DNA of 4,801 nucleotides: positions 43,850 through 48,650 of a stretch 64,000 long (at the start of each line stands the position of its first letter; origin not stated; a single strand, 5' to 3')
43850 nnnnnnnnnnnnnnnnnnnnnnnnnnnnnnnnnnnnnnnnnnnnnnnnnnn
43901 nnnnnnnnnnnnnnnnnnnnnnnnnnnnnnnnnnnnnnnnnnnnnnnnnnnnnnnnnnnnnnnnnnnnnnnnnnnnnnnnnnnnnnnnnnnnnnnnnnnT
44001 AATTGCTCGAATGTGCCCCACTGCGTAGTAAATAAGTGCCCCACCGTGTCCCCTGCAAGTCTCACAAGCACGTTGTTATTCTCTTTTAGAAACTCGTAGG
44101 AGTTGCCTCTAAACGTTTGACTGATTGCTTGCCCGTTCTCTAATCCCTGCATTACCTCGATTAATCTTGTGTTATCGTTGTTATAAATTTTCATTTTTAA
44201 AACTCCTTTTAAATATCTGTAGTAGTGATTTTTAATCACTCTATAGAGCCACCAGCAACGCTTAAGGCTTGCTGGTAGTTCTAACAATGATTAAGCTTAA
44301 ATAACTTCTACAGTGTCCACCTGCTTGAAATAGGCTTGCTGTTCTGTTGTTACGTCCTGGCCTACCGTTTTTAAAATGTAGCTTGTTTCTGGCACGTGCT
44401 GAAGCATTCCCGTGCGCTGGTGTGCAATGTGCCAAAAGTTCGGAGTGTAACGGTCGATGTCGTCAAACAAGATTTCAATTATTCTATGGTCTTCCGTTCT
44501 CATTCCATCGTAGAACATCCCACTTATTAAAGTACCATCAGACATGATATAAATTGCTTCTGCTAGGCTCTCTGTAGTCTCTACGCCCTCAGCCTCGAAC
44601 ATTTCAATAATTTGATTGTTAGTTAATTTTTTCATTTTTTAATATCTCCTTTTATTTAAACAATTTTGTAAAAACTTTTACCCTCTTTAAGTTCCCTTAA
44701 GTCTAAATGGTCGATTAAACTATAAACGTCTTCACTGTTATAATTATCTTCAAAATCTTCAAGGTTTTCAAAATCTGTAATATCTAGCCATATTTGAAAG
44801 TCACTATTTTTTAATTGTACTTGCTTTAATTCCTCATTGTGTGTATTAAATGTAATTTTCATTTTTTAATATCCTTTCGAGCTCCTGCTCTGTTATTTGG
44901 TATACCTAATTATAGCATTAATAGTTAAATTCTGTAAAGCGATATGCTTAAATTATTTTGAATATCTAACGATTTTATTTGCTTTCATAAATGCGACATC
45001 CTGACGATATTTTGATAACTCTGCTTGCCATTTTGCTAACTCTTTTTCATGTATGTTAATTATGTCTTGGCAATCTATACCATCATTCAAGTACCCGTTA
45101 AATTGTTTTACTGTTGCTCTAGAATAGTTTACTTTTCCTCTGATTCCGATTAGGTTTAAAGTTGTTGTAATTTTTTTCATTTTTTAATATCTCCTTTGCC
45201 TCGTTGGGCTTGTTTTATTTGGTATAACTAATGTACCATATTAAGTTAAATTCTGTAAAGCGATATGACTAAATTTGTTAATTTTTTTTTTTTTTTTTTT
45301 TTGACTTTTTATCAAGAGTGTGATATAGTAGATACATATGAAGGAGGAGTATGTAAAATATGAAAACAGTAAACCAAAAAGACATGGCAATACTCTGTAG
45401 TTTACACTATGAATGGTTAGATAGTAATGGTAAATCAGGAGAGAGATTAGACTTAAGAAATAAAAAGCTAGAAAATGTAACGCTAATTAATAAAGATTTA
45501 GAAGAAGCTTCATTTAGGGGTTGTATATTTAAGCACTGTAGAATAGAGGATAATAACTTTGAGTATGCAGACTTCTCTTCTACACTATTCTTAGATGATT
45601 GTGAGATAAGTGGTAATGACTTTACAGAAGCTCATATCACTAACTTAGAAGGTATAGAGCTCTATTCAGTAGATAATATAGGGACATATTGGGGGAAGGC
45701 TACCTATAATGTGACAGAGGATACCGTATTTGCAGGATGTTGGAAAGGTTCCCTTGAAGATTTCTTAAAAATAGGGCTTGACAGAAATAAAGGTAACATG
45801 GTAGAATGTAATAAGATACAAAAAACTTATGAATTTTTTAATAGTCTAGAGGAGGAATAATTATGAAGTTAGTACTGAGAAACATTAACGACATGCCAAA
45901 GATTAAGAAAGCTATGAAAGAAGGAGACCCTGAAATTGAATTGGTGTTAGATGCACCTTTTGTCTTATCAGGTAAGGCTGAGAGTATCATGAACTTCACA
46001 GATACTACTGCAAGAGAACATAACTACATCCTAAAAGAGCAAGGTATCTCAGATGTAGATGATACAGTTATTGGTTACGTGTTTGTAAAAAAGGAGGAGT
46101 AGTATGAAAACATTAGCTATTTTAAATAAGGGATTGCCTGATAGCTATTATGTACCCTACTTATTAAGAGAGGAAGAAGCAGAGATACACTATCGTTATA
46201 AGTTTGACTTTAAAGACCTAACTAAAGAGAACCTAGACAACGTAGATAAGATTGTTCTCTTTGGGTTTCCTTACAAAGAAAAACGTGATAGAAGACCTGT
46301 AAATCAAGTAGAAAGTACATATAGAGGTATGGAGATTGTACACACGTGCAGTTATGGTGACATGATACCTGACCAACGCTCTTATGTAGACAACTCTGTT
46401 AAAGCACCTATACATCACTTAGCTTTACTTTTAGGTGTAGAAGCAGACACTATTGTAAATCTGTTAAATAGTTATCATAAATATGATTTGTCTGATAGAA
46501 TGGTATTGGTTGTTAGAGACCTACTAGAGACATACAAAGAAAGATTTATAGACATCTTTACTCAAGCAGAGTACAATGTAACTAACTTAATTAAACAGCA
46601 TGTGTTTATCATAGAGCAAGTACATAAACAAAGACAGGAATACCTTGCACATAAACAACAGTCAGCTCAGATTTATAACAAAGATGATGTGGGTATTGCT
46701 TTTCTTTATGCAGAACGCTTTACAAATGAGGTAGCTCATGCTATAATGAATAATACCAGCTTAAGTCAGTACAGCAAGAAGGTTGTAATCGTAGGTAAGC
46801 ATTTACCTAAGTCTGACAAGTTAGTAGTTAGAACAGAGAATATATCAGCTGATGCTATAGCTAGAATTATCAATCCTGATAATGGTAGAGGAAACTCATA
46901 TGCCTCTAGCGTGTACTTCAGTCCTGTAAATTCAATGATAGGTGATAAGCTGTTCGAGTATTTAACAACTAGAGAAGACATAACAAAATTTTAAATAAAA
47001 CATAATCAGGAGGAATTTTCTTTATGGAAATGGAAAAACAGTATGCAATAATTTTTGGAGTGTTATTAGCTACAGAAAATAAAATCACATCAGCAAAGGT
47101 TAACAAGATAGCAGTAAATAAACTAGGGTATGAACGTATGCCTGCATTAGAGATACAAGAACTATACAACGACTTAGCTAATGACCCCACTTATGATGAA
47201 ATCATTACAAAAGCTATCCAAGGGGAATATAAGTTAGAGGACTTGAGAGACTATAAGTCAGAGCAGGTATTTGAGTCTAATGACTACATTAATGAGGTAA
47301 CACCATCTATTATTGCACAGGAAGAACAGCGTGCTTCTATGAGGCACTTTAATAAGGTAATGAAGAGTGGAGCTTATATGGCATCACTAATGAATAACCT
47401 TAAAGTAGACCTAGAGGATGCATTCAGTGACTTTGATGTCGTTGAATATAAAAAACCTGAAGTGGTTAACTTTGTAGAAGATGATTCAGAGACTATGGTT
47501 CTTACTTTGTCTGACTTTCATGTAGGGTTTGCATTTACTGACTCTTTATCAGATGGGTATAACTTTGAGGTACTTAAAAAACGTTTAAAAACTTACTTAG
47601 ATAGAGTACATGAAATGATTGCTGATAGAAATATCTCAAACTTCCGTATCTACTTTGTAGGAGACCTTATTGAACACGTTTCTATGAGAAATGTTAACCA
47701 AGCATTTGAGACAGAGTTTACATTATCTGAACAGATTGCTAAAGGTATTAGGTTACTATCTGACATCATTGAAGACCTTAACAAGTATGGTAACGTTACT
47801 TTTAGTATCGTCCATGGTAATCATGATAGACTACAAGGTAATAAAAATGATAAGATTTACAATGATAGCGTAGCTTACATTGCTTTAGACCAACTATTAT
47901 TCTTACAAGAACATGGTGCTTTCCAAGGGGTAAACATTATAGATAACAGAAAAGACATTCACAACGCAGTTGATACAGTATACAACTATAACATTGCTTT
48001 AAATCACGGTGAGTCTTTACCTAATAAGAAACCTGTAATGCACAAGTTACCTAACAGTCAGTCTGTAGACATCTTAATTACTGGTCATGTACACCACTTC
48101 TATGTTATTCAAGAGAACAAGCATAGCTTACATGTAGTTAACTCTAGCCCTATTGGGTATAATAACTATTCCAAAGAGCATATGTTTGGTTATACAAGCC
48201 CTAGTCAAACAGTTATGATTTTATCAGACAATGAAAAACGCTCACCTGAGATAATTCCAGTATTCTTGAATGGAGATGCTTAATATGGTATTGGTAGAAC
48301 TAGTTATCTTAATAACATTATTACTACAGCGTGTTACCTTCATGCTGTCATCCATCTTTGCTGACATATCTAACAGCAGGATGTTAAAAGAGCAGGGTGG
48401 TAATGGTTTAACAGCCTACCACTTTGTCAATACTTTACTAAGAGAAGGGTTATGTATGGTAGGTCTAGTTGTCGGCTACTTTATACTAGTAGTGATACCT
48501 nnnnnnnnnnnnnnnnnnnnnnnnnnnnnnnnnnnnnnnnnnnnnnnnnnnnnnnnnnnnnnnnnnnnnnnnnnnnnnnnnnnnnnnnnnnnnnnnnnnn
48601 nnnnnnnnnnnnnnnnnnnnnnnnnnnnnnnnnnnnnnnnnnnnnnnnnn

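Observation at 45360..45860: Phage-encoded pentapeptide-repeat protein directly across the divergent promoter from the acidic cassette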

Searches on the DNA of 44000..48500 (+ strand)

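Call 5: search_dna_similar(query=window:44000-48500:+, collection=phages, mode=near, max_rows=25)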
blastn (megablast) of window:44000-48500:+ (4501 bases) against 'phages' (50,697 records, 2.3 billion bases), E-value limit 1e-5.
Records with a match: 5; places in all: 9; records where one place covers at least 80% of the query: 0.
Best place of each record, by identity: 95-99% 2; 90-95% 1; 60-80% 2.
By first word of the organism name: Staphylococcus 3; Mammaliicoccus 2.
By host as written in the record: Staphylococcus capitis 2; Mammaliicoccus sciuri KCTC 43031 2; Staphylococcus aureus 1.
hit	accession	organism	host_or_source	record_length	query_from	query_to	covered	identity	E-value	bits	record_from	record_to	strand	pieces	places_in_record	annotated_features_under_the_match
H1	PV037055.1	Staphylococcus phage S2G3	Staphylococcus capitis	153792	1296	4501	71%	96.6%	0e+0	5323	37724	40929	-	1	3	exonuclease | exopolyphosphatase | YjbI superfamily protein | hypothetical protein (x2)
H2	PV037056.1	Staphylococcus phage Fi4S2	Staphylococcus capitis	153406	1296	4501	71%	96.6%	0e+0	5323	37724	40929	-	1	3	exonuclease | exopolyphosphatase | YjbI superfamily protein | hypothetical protein (x2)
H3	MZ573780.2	Mammaliicoccus phage vB_MscM-PMS3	Mammaliicoccus sciuri KCTC 43031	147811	3493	3911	9%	74.4%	3e-39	171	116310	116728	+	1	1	hypothetical protein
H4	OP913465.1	Mammaliicoccus virus vB_MscM-PMS2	Mammaliicoccus sciuri KCTC 43031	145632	3493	3911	9%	74.1%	2e-37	165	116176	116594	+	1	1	DNA repair exonuclease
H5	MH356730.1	Staphylococcus phage VB-SauS-SA2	Staphylococcus aureus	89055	1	199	4%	90.0%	3e-65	257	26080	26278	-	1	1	hypothetical protein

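Call 7: get_annotated_region(hit=H1, flank=12000)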
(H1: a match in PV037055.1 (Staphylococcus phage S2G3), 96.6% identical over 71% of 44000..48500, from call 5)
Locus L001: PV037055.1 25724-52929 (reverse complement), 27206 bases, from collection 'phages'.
description: Staphylococcus phage S2G3, complete genome.
organism: Staphylococcus phage S2G3 (NCBI taxid 3401602)
taxonomy: Viruses; Duplodnaviria; Heunggongvirae; Uroviricota; Caudoviricetes
host: Staphylococcus capitis; source: waste water; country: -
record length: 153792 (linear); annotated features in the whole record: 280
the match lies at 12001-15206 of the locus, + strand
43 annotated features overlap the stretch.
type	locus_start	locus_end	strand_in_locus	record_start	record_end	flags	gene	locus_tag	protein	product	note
CDS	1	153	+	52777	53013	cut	-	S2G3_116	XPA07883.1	oxidoreductase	-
CDS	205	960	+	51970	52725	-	-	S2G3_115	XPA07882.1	hypothetical protein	-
CDS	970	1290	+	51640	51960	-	-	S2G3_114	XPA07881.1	DNA binding protein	-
CDS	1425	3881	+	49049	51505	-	-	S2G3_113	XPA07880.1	DNA polymerase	-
CDS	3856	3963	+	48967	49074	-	-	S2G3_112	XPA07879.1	hypothetical protein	-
CDS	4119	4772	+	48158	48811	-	-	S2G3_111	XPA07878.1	HNH endonuclease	-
CDS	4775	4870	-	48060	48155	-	-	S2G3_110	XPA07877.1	hypothetical protein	-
CDS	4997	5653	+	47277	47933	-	-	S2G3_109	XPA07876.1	DNA polymerase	-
CDS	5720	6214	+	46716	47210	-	-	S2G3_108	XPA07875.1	hypothetical protein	-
CDS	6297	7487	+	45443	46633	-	-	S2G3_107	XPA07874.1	hypothetical protein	-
CDS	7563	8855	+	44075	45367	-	-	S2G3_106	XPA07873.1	UvsX-like recombinase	-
CDS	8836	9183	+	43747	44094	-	-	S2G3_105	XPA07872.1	hypothetical protein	-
CDS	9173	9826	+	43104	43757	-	-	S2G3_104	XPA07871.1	RNA polymerase sigma factor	-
CDS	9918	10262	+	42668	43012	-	-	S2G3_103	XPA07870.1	holin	-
CDS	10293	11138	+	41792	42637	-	-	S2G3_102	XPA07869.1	Ig domain containing protein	-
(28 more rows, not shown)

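Call 74: search_dna_similar(query=window:44290-45300:+, collection=phages, mode=distant, max_rows=15)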
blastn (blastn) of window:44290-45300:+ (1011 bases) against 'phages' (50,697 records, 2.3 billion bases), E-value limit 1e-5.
Records with a match: 150; places in all: 204; records where one place covers at least 80% of the query: 0.
Best place of each record, by identity: 80-90% 115; 60-80% 35.
By first word of the organism name: Staphylococcus 147; Mammaliicoccus 3.
By host as written in the record: Staphylococcus aureus 50; - 15; Staphylococcus carnosus TM300 11; Staphylococcus sp. 8; Staphylococcus epidermidis 6; Staphylococcus epidermidis F12 6; Staphylococcus 6; Staphylococcus aureus strain 6409 4; and 31 more.
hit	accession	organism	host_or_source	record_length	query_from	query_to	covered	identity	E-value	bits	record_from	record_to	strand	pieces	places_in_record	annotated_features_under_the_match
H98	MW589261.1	Staphylococcus phage vB-SscS-F1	Mammaliicoccus sciuri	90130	9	368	36%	75.1%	6e-61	242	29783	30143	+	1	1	hypothetical protein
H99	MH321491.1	Staphylococcus phage Twillingate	Staphylococcus epidermidis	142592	46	369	32%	72.2%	4e-38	166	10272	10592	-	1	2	hypothetical protein | ribosome_binding_site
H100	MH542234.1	Staphylococcus phage Terranova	Staphylococcus epidermidis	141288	46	369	32%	72.2%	4e-38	166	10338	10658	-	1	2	hypothetical protein | ribosome_binding_site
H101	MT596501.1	Staphylococcus phage vB_SepM_BE04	Staphylococcus epidermidis F12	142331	46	369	32%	72.2%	4e-38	166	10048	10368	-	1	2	hypothetical protein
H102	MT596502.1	Staphylococcus phage vB_SepM_BE05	Staphylococcus epidermidis F12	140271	46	369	32%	72.2%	4e-38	166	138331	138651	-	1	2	hypothetical protein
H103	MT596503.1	Staphylococcus phage vB_SepM_BE06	Staphylococcus epidermidis F12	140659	46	369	32%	72.2%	4e-38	166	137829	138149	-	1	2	hypothetical protein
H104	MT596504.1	Staphylococcus phage vB_SepM_BE07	Staphylococcus epidermidis F12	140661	46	369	32%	72.2%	4e-38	166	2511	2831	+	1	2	hypothetical protein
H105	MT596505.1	Staphylococcus phage vB_SepM_BE08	Staphylococcus epidermidis F12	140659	46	369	32%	72.2%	4e-38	166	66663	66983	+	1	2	hypothetical protein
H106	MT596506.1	Staphylococcus phage vB_SepM_BE09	Staphylococcus epidermidis F12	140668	46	369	32%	72.2%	4e-38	166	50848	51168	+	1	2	hypothetical protein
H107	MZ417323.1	Staphylococcus phage PG-2021_1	Staphylococcus epidermidis NCC 100655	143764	46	369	32%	72.2%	4e-38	166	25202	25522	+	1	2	record has no annotation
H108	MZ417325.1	Staphylococcus phage PG-2021_23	Mammaliicoccus vitulinus C6867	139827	46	369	32%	72.2%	4e-38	166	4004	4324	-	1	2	record has no annotation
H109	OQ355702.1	Staphylococcus phage vB_SepM_BE24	Staphylococcus epidermidis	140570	46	369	32%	72.2%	4e-38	166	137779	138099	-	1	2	hypothetical protein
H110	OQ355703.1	Staphylococcus phage vB_SepM_BE25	Staphylococcus epidermidis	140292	46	369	32%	72.2%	4e-38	166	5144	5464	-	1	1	hypothetical protein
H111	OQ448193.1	Staphylococcus phage 80A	Staphylococcus epidermidis COB-Sec1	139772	46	369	32%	72.2%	4e-38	166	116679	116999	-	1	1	hypothetical protein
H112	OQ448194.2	Staphylococcus phage 80B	Staphylococcus epidermidis COB-Sec1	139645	46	369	32%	72.2%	4e-38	166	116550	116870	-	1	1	hypothetical protein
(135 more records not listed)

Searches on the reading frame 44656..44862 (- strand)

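Call 3: search_protein_families(library=pfam, proteins=[window:44656-44862:-], max_evalue=1)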
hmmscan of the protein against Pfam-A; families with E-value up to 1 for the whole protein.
window:44656-44862:- (68 aa): 1 family
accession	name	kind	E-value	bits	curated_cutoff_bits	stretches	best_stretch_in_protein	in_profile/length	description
PF13778.12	DUF4174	-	0.12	13.2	27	1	12-57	73-118/120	Domain of unknown function (DUF4174)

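Call 4: search_protein_families(library=phrogs, proteins=[window:44656-44862:-], max_evalue=0.01)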
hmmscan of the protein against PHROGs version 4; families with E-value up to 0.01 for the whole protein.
window:44656-44862:- (68 aa): 0 families
